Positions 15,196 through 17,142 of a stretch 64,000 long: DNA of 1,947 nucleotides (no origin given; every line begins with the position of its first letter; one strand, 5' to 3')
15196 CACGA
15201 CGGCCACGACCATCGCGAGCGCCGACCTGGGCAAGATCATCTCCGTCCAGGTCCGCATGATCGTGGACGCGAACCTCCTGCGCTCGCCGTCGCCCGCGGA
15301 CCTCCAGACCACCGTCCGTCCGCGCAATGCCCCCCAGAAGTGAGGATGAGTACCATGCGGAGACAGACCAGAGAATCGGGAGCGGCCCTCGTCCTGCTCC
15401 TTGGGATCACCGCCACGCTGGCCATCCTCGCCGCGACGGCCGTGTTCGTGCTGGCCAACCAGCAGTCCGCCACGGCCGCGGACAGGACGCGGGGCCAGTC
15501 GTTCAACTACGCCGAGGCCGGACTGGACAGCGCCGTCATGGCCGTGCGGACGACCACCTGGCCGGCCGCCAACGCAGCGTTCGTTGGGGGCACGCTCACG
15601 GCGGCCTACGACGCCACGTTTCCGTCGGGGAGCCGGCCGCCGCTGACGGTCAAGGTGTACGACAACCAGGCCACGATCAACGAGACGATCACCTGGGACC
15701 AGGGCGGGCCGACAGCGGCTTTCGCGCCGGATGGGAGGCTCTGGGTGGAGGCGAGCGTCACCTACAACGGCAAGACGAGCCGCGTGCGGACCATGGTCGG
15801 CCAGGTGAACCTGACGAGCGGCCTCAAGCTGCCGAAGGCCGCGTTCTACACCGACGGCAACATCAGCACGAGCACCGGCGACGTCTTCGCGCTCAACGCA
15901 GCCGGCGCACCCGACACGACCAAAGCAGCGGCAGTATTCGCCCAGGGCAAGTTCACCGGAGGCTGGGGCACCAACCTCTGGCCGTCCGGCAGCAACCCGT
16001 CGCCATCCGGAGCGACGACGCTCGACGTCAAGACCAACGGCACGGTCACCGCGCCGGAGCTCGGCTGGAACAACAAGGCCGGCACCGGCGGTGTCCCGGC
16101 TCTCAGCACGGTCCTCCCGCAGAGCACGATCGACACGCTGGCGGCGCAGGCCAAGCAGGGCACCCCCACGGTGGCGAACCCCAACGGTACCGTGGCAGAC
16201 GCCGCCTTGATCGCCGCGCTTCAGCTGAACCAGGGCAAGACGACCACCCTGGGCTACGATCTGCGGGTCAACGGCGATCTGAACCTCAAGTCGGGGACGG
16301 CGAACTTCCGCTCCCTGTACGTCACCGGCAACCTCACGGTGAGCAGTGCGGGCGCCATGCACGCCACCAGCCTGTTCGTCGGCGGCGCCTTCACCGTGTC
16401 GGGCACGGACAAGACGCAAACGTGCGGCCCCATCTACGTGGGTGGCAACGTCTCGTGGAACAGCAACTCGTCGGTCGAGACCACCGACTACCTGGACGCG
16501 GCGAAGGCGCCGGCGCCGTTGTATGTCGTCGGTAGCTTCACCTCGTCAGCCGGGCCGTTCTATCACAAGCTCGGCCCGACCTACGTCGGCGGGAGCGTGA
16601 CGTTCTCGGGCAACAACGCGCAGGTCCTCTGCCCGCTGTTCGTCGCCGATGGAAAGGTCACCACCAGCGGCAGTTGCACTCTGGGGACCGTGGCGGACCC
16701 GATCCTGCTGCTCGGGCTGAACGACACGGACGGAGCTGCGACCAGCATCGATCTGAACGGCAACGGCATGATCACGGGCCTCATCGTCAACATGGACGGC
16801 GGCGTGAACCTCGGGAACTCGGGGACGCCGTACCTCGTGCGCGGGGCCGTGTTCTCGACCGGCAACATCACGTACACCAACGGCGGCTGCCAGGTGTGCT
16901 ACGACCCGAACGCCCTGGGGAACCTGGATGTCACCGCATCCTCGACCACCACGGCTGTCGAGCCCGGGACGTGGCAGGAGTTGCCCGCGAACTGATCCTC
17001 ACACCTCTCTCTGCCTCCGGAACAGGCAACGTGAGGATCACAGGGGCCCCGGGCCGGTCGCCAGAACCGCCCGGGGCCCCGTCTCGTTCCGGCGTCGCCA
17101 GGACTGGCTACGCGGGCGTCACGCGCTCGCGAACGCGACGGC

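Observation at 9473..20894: Three tandem paralogous minor-pilin (tip-complex) triplets with no pilus machinery in the window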

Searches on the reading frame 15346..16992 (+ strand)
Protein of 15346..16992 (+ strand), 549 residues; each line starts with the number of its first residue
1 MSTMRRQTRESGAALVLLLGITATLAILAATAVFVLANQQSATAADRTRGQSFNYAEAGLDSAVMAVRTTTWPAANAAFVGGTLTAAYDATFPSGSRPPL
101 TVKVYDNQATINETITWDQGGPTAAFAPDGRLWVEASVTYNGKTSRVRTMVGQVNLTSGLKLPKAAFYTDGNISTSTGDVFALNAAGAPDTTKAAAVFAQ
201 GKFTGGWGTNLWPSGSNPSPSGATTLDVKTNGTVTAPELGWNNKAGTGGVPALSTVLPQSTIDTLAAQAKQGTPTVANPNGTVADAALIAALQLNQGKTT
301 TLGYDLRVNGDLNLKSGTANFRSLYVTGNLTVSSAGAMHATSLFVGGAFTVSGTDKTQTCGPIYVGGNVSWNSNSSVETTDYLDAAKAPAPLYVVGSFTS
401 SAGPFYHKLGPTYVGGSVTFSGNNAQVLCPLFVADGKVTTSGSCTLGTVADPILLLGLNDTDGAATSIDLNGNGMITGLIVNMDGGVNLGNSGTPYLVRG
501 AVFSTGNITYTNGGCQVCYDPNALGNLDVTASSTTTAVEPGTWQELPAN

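Call 5: search_protein_families(library=pfam, max_evalue=1, proteins=[window:15346-16992:+])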
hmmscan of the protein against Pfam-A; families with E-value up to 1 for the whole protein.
window:15346-16992:+ (549 aa): 3 families
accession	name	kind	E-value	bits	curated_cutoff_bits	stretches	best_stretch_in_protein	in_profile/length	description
PF14341.11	PilX_N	-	0.00099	19.5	25.5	1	11-60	1-50/51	PilX N-terminal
PF17402.7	DUF5408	-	0.37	11.2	25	1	18-45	17-43/63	Family of unknown function (DUF5408)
PF09142.17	TruB_C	-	0.45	10.7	28.7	1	119-132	25-38/56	tRNA Pseudouridine synthase II, C terminal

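Call 6: search_protein_families(library=ncbifam, max_evalue=1, proteins=[window:15346-16992:+])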
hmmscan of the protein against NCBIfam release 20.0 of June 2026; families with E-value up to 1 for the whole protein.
window:15346-16992:+ (549 aa): 3 families
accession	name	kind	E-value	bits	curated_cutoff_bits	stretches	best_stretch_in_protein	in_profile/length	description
NF037980.1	T2SS_GspK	equivalog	1.2e-05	25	130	1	11-110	2-100/307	type II secretion system minor pseudopilin GspK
NF003131.0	PRK04046.2-2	equivalog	0.11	12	357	1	312-338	172-198/216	translation initiation factor IF-6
NF005126.0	PRK06563.1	subfamily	0.13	11.6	261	1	263-327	75-139/263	crotonase/enoyl-CoA hydratase family protein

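Call 8: find_encoding_contigs(protein=window:15346-16992:+, flank=10000, max_places=5)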
Protein window:15346-16992:+ (549 aa): no gene with exactly this product is on record in the collection.

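Call 9: find_homologous_proteins(query=window:15346-16992:+, max_evalue=0.001)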
Query window:15346-16992:+ (549 aa): 74 proteins with E <= 0.001 among 8000 candidates.
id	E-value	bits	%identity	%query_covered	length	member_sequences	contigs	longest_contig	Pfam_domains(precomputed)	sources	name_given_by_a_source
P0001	0.0e+0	1187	100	99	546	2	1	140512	-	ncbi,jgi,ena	jgi:Tfp pilus assembly protein PilX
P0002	0.0e+0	1068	89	99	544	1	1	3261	-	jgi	jgi:Tfp pilus assembly protein PilX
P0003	0.0e+0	1044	88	99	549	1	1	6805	-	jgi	jgi:Tfp pilus assembly protein PilX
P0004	0.0e+0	1034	86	99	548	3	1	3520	-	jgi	jgi:hypothetical protein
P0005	0.0e+0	1020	86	99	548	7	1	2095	-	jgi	jgi:Tfp pilus assembly protein PilX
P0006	2.5e-220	751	68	99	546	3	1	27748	-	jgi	jgi:Tfp pilus assembly protein PilX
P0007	3.7e-201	688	63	99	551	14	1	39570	-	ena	-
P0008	5.2e-196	671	62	99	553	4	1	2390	-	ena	-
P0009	6.0e-196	670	63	99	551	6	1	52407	-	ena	-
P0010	9.1e-195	666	60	99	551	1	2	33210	-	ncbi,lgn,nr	ncbi:MAG: hypothetical protein GX624_06015 [Actinobacteria bacterium]|nr:hypothetical protein [Actin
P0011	8.5e-192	657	61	99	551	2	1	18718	-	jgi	jgi:Tfp pilus assembly protein PilX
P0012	2.2e-179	616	58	99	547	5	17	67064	-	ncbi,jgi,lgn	-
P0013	6.1e-179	614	57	99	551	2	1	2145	-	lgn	-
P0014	1.4e-177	610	58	99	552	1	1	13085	-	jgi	jgi:Tfp pilus assembly protein PilX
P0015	8.0e-174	597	57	99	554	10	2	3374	-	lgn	-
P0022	7.5e-151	522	54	99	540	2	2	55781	-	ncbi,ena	-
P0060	4.1e-39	153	36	81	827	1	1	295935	-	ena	-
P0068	2.2e-31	127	28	80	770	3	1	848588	-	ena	-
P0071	2.5e-26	111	28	99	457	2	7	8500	PF23981.2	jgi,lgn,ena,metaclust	metaclust:\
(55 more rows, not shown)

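Call 10: find_encoding_contigs(protein=P0001, flank=10000, max_places=3)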
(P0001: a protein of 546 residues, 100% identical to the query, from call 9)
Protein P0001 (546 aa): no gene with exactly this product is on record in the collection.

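Call 11: list_cluster_members(proteins=[P0001, P0010, P0012, P0022])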
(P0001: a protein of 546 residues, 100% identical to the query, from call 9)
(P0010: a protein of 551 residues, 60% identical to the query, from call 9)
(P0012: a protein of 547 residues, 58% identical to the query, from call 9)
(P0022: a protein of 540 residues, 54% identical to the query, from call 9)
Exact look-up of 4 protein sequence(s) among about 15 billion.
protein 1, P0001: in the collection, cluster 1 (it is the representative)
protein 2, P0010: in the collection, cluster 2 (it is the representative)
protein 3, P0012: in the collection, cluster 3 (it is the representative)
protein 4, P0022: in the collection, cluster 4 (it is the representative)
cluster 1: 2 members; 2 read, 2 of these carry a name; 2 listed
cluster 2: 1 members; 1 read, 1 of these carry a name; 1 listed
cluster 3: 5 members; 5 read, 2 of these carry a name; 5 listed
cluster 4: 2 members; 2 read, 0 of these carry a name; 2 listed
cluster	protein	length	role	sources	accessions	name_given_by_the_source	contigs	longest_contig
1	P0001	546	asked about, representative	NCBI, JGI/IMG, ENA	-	Tfp pilus assembly protein PilX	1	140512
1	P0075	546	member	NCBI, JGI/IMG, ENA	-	Tfp pilus assembly protein PilX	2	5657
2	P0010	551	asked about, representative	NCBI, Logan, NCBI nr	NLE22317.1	MAG: hypothetical protein GX624_06015 [Actinobacteria bacterium] | hypothetical protein [Actinomycetota bacterium]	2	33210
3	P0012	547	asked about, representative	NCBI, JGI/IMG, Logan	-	-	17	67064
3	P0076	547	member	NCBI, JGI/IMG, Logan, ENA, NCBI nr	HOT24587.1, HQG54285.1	MAG TPA: hypothetical protein PLT83_02185 [Thermoleophilia bacterium] | hypothetical protein [Thermoleophilia bacterium]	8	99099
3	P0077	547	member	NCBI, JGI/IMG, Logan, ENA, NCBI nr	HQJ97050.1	MAG TPA: hypothetical protein PLB30_00650 [Thermoleophilia bacterium] | hypothetical protein [Thermoleophilia bacterium]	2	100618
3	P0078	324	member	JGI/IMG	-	-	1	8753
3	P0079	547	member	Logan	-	-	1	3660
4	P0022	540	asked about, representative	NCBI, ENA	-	-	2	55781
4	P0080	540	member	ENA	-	-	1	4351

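Call 18: find_encoding_contigs(protein=P0012, flank=10000, max_places=3)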
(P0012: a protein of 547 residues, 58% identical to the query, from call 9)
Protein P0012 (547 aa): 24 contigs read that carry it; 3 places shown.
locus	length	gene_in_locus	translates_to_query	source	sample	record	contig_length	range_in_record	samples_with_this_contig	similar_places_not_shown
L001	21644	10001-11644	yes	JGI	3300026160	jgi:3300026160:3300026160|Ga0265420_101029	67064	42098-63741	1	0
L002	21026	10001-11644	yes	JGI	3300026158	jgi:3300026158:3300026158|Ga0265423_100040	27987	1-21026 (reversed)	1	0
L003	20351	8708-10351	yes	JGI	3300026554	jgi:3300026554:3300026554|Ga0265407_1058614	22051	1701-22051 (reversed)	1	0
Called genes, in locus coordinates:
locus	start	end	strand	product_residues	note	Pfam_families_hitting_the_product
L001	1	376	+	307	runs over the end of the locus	PF00892:EamA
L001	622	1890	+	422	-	PF00202:Aminotran_3, PF00155:Aminotran_1_2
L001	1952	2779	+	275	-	PF05853:BKACE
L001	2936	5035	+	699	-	PF01590:GAF (weak), PF13185:GAF_2 (weak), PF01590:GAF, PF13185:GAF_2, PF13492:GAF_3, PF00990:GGDEF, PF13487:HD_5 (faint)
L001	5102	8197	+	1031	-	PF03699:UPF0182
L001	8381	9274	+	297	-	PF07963:N_methyl (weak)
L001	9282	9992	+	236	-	PF07963:N_methyl (weak)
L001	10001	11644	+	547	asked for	-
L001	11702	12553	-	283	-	-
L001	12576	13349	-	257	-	PF00005:ABC_tran, PF13304:AAA_21 (faint)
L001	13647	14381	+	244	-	PF00512:HisKA, PF13581:HATPase_c_2 (faint), PF02518:HATPase_c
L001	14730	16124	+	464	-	PF06253:MTTB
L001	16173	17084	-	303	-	-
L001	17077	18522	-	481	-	PF06253:MTTB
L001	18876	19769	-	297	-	PF07690:MFS_1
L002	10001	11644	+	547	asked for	-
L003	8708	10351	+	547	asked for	-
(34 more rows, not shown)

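Call 19: find_encoding_contigs(protein=P0068, flank=10000, max_places=2)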
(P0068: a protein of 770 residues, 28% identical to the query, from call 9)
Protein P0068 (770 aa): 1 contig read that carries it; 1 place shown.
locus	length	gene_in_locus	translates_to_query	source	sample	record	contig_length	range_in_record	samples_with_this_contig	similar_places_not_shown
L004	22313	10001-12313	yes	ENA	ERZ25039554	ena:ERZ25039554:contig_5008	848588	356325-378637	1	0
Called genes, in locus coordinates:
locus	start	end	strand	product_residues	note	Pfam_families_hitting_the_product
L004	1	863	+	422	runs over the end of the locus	PF00202:Aminotran_3, PF00155:Aminotran_1_2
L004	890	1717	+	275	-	PF05853:BKACE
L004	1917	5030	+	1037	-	PF01590:GAF, PF13185:GAF_2, PF13492:GAF_3, PF01590:GAF, PF13185:GAF_2, PF13492:GAF_3, PF01590:GAF, PF13185:GAF_2, +3 more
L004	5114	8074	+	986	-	PF03699:UPF0182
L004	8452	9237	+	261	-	-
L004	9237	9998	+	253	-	PF07963:N_methyl (weak)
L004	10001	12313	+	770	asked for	-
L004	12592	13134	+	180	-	PF03724:META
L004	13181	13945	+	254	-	PF00512:HisKA, PF13581:HATPase_c_2 (weak), PF02518:HATPase_c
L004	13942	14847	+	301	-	PF00072:Response_reg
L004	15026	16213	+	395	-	PF13439:Glyco_transf_4 (weak), PF20706:GT4-conflict (weak), PF00534:Glycos_transf_1, PF13692:Glyco_trans_1_4, PF13524:Glyco_trans_1_2 (weak)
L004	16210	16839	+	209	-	PF02660:G3P_acyltransf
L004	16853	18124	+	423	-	PF13439:Glyco_transf_4, PF13579:Glyco_trans_4_4, PF20706:GT4-conflict, PF00534:Glycos_transf_1, PF13692:Glyco_trans_1_4, PF13524:Glyco_trans_1_2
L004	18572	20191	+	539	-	PF13520:AA_permease_2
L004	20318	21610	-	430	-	PF01293:PEPCK_ATP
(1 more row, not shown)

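Call 24: find_related_loci(query=window:15346-16992:+, collection=genome_contigs, flank=10000)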
Query window:15346-16992:+ (549 aa) in genome_contigs; peptide patterns used: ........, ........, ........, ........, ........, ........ (x = any residue, [..] = any of these).
36 stretches matched a pattern, but none encodes a relative of the query by tblastn (E <= 1e-3).

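Call 26: find_related_loci(query=A3, collection=genome_contigs, flank=10000)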
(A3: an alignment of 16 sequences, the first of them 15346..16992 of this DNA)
Query A3 (549 aa) in genome_contigs; peptide patterns used: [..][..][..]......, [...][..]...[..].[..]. (x = any residue, [..] = any of these).
60 stretches matched a pattern; 12 encode a relative of the query (tblastn E <= 1e-3); 12 distinct loci.
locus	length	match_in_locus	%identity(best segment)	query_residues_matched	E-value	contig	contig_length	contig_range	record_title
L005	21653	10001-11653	61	4-549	0e+0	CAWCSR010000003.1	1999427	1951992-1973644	MAG: uncultured Thermoleophilia bacterium isolate MFD04428.bin.2.40 genome assembly, contig: contig_23250, whole genome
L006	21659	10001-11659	61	2-549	0e+0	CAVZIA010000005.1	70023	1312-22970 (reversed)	MAG: uncultured Thermoleophilia bacterium isolate MFD02416.bin.2.102 genome assembly, contig: contig_17715, whole genome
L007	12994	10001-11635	60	10-549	0e+0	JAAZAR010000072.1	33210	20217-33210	MAG: Actinomycetota bacterium isolate AS06rmzACSIP_445 67899_AS06, whole genome shotgun sequence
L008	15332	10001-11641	58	4-549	0e+0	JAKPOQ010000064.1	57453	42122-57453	MAG: Actinomycetes bacterium isolate JPNA_maxbin.076 k141_241211, whole genome shotgun sequence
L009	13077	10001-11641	50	2-548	7e-144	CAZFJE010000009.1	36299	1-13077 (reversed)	MAG TPA_asm: uncultured Thermoleophilia bacterium isolate binchicken_co3_282 genome assembly, contig: NODE_3434_length_3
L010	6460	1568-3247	49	2-549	3e-140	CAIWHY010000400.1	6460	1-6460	MAG: uncultured Thermoleophilia bacterium isolate Umea3_bin-0017 genome assembly, contig: bin-0017:400/568, whole genome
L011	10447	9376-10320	59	4-324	4e-113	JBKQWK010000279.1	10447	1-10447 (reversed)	MAG: Thermoleophilia bacterium isolate SEr3G3H3I__bin_3 SEr3G3H3I_000000435346, whole genome shotgun sequence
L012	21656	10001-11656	62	3-549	0e+0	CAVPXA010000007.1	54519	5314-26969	MAG: uncultured Thermoleophilia bacterium isolate MFD00032.bin.2.227 genome assembly, contig: contig_132207, whole genom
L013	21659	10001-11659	63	2-549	0e+0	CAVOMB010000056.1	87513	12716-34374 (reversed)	MAG: uncultured Thermoleophilia bacterium isolate MFD10097.bin.2.18 genome assembly, contig: contig_21186, whole genome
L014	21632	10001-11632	35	4-503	2e-54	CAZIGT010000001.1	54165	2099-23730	MAG TPA_asm: uncultured Thermoleophilia bacterium isolate SRP167436_co1_25 genome assembly, contig: NODE_717_length_5416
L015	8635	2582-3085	37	2-160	8e-26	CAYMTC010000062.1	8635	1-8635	MAG TPA_asm: uncultured Thermoleophilia bacterium isolate binchicken_co43_327 genome assembly, contig: NODE_14499_length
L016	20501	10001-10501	38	10-167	4e-25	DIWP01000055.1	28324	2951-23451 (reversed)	MAG TPA_asm: Thermoleophilia bacterium UBA6103 UBA6103_contig_15235, whole genome shotgun sequence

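Call 52: predict_structure(alignment_id=A5)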
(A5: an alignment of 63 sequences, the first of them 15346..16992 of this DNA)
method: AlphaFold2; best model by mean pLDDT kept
length: 549 residues; sequences in the alignment: 63
mean_pLDDT: 88.4   pTM: 0.74
mean pLDDT of the five models: 88.4, 88.0, 86.9, 84.6, 84.4
residues with pLDDT >= 90: 344; 70-90: 165; 50-70: 32; < 50: 8
segments of 3 or more residues with pLDDT < 50: 1-7
pLDDT, mean of each block of 10 residues (from residue 1): 44 72 81 74 78 93 90 87 88 88 95 93 90 96 95 79 95 91 93 95 90 67 86 90 91 91 89 69 94 87 95 94 96 92 96 93 96 93 92 96 92 95 93 95 93 92 80 93 94 78 96 88 91 80 91
secondary structure, 60 per line:
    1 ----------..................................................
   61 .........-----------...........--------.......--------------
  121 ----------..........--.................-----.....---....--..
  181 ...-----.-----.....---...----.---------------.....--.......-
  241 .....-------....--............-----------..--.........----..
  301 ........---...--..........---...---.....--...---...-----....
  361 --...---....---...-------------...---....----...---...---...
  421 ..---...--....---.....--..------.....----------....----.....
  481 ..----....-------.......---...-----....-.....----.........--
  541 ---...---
elements in order: H11-69 H81-91 E100-106 E131-140 E143-159 E165-169 E173-176 E179-183 E195-199 E203-205 E226-230 E233-236 E241-245 H253-256 H259-270 H286-294 E299-308 E312-314 E317-326 E330-332 E336-340 E343-345 E349-351 E357-360 E363-365 E369-372 E376-378 E392-394 E398-401 E406-408 E412-414 E418-422 E426-428 E431-434 E438-442 E453-457 E468-471 E476-482 E487-490 E498-504 E508-510 E516-519 H521-525 E530-538 E544-546

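Call 55: fold_search(model_id=the predicted structure, library=pdb)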
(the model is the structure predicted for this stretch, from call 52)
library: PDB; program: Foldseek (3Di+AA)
matches with E <= 10: 93; with E <= 0.001: 1
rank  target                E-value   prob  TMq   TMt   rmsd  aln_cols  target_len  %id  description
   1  6qvi_C                9.6e-04  0.96  0.24  0.25  15.5       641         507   13  Crystal structure of competence-associated pilin ComZ from Thermus thermophilus (released 2019-05-29)
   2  6qvi_B                2.2e-03  0.47  0.15  0.16  17.8       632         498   13  Crystal structure of competence-associated pilin ComZ from Thermus thermophilus (released 2019-05-29)
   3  6qvi_A                2.9e-03  0.57  0.18  0.19  17.1       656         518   12  Crystal structure of competence-associated pilin ComZ from Thermus thermophilus (released 2019-05-29)
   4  8x1p                  7.2e-02  0.28  0.13  0.22  14.3       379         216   11  Crystal structure of G160C/S176C mutant of FfIBP (released 2024-11-13)
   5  8x0z                  1.0e-01  0.20  0.11  0.22  14.8       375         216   10  Crystal structure of A101C/A120C mutant of FfIBP (released 2024-11-13)
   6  4nu2                  1.4e-01  0.18  0.12  0.24  15.0       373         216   11  Crystal structure of an ice-binding protein (FfIBP) from the Antarctic bacterium, Flavobacterium frigoris PS1 (released 2014-04-16)
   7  4nu3_B                1.5e-01  0.18  0.13  0.25  13.7       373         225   10  Crystal structure of mFfIBP, a capping head region swapped mutant of ice-binding protein (released 2014-04-16)
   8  7ehk                  1.9e-01  0.18  0.13  0.23  14.7       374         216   11  Crystal structure of C107S mutant of FfIBP (released 2022-03-02)
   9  6a8k                  2.8e-01  0.11  0.13  0.22  14.5       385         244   11  Crystal structure of Ice-binding Protein from a Sea-Ice Microalga (released 2018-11-07)
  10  8x1l                  4.2e-01  0.13  0.13  0.24  14.4       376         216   10  Crystal structure of S96C/L132C mutant of FfIBP (released 2024-11-13)
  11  6n2b_B                7.7e-01  0.30  0.16  0.23  11.8       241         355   13  The Crystal Structure of Caldicellulosiruptor kristjanssonii Tapirin C-terminal domain (released 2018-12-19)
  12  7koh_D                1.0e+00  0.04  0.14  0.14  29.4       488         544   15  Crystal structure of antigen 43 from Escherichia coli EDL933 (released 2022-03-09)
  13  6n2b_A                1.5e+00  0.04  0.10  0.15  22.2       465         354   10  The Crystal Structure of Caldicellulosiruptor kristjanssonii Tapirin C-terminal domain (released 2018-12-19)
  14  9mne_A                1.6e+00  0.05  0.17  0.11  30.7       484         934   10  Crystal structure of enteropathogenic Escherichia coli EspC (released 2025-10-29)
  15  4pex_A                1.8e+00  0.07  0.19  0.19  20.0       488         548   10  Structure of the E502A variant of sacteLam55A from Streptomyces sp. SirexAA-E in complex with glucose (released 2015-03-18)
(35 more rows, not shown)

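Call 72: search_protein_families(library=pfam, max_evalue=1, alignment_id=A5)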
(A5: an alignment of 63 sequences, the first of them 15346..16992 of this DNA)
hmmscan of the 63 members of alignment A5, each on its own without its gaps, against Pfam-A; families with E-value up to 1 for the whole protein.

A. member 1, window:15346-16992:+ (549 aa): 3 families
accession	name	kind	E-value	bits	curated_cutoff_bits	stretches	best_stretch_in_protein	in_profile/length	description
PF14341.11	PilX_N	-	0.00099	19.5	25.5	1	11-60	1-50/51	PilX N-terminal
PF17402.7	DUF5408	-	0.37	11.2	25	1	18-45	17-43/63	Family of unknown function (DUF5408)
PF09142.17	TruB_C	-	0.45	10.7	28.7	1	119-132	25-38/56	tRNA Pseudouridine synthase II, C terminal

B. families by the number of members that match (of 63 scanned): 28 families (the first 25 are shown)
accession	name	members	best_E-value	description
PF14341.11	PilX_N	20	0.00021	PilX N-terminal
PF17402.7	DUF5408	10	0.041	Family of unknown function (DUF5408)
PF06210.16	DUF1003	6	0.053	Protein of unknown function (DUF1003)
PF23981.1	DUF7305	5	8.1e-08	Domain of unknown function (DUF7305)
PF12768.13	Rax2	4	0.054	Rax2 C-terminal beta propeller domain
PF04264.18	YceI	4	0.24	YceI-like domain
PF14882.11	INT_rpt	3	0.027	Integrase repeat unit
PF18886.6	DUF5649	3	0.038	Repeats of unknown function (DUF5649)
PF13332.12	Fil_haemagg_2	2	0.019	Hemagglutinin repeat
PF11321.13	DUF3123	2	0.073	Protein of unknown function (DUF3123)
PF22436.1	PilE_C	2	0.6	PilE, C-terminal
PF04519.19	Bactofilin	1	0.00032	Polymer-forming cytoskeletal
PF02415.23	Chlam_PMP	1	0.0039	Chlamydia polymorphic membrane protein (Chlamydia_PMP) repeat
PF21791.3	MDHAR3-like_C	1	0.032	Monodehydroascorbate reductase 3-like, C-terminal domain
PF23922.1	DUF7261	1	0.047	Family of unknown function (DUF7261)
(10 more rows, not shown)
